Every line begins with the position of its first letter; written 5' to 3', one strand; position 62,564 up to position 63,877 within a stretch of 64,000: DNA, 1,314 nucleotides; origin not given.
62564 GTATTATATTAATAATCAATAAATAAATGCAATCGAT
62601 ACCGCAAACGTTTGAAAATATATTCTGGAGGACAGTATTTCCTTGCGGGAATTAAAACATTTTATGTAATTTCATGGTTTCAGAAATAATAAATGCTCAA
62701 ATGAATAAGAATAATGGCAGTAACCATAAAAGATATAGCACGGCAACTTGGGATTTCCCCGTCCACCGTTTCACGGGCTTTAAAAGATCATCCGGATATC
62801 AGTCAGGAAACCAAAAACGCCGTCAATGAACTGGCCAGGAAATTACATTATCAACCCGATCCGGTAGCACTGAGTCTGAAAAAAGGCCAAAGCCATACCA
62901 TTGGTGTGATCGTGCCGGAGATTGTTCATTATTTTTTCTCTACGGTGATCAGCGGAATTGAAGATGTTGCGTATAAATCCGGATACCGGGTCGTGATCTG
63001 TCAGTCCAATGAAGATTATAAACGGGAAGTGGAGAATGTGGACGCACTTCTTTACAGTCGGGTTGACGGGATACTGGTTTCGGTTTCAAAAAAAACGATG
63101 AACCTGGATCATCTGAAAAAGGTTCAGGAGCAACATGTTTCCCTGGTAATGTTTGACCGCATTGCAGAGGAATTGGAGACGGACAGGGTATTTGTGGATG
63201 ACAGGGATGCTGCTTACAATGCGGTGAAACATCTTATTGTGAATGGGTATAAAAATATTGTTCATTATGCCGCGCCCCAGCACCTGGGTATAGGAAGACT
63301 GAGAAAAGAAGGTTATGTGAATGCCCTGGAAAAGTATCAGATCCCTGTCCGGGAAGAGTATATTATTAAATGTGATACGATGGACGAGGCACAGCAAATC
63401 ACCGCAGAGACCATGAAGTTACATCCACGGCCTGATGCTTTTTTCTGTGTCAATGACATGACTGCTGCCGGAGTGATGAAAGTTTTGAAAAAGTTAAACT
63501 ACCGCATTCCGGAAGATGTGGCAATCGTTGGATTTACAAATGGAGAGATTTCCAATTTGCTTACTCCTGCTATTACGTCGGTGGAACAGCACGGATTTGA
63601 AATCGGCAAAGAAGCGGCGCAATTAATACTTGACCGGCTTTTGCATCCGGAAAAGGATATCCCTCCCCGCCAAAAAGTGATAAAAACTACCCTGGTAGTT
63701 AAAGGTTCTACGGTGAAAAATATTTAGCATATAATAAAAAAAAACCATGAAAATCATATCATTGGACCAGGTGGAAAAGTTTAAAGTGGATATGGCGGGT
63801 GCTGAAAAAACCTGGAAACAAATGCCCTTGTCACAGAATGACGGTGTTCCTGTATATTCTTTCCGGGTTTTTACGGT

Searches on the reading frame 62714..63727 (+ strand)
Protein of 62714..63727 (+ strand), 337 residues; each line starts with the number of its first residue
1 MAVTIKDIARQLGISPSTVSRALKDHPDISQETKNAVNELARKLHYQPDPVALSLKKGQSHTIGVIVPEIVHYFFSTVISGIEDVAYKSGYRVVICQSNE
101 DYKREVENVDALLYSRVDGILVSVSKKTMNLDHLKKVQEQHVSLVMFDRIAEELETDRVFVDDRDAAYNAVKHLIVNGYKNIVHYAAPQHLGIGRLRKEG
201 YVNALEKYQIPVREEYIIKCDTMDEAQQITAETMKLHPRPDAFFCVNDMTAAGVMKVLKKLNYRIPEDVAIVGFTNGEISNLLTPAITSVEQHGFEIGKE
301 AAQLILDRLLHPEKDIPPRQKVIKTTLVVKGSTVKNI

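Call 3: search_protein_families(library=pfam, proteins=[window:62714-63727:+], max_evalue=0.01)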
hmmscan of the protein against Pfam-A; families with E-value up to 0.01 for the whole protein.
window:62714-63727:+ (337 aa): 24 families
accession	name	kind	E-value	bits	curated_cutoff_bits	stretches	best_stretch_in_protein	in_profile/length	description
PF13377.12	Peripla_BP_3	-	9.3e-32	110.8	26.5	1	171-333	1-167/167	Periplasmic binding protein-like domain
PF00532.27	Peripla_BP_1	-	3.2e-29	102.7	22.2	1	60-309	1-261/281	Periplasmic binding proteins and sugar binding domain of LacI family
PF13407.12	Peripla_BP_4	-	1.7e-20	74.1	35.1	1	63-307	1-252/258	Periplasmic binding protein domain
PF00356.27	LacI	-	2.8e-16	59.5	27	1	4-49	1-46/46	Bacterial regulatory proteins, lacI family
PF13412.12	HTH_24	-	1e-05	25.4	21.9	1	4-24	19-39/48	Winged helix-turn-helix DNA-binding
PF13542.12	HTH_Tnp_ISL3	-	2.4e-05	24.1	27.4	1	4-26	28-50/51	Helix-turn-helix domain of transposase family ISL3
PF13384.12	HTH_23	-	8.5e-05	22.7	24.6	1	3-25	18-40/50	Homeodomain-like domain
PF12802.13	MarR_2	-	0.00034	21.2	27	1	3-24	21-42/61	MarR family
PF01022.26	HTH_5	-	0.00071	19.8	22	1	4-24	17-37/47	Bacterial regulatory protein, arsR family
PF00165.29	HTH_AraC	-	0.00073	20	26.6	1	3-24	9-30/42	Bacterial regulatory helix-turn-helix proteins, AraC family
PF13936.12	HTH_38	-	0.00089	19.4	27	1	5-24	23-42/44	Helix-turn-helix domain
PF08281.18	Sigma70_r4_2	-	0.0011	19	25.7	1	4-23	28-47/54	Sigma-70, region 4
PF01381.28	HTH_3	-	0.0012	19.3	23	1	4-33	11-40/55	Helix-turn-helix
PF04967.18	HTH_10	-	0.0012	19.1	23.1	1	3-24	24-45/53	HTH DNA binding domain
PF09339.16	HTH_IclR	-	0.0012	19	22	1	3-24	19-40/52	IclR helix-turn-helix domain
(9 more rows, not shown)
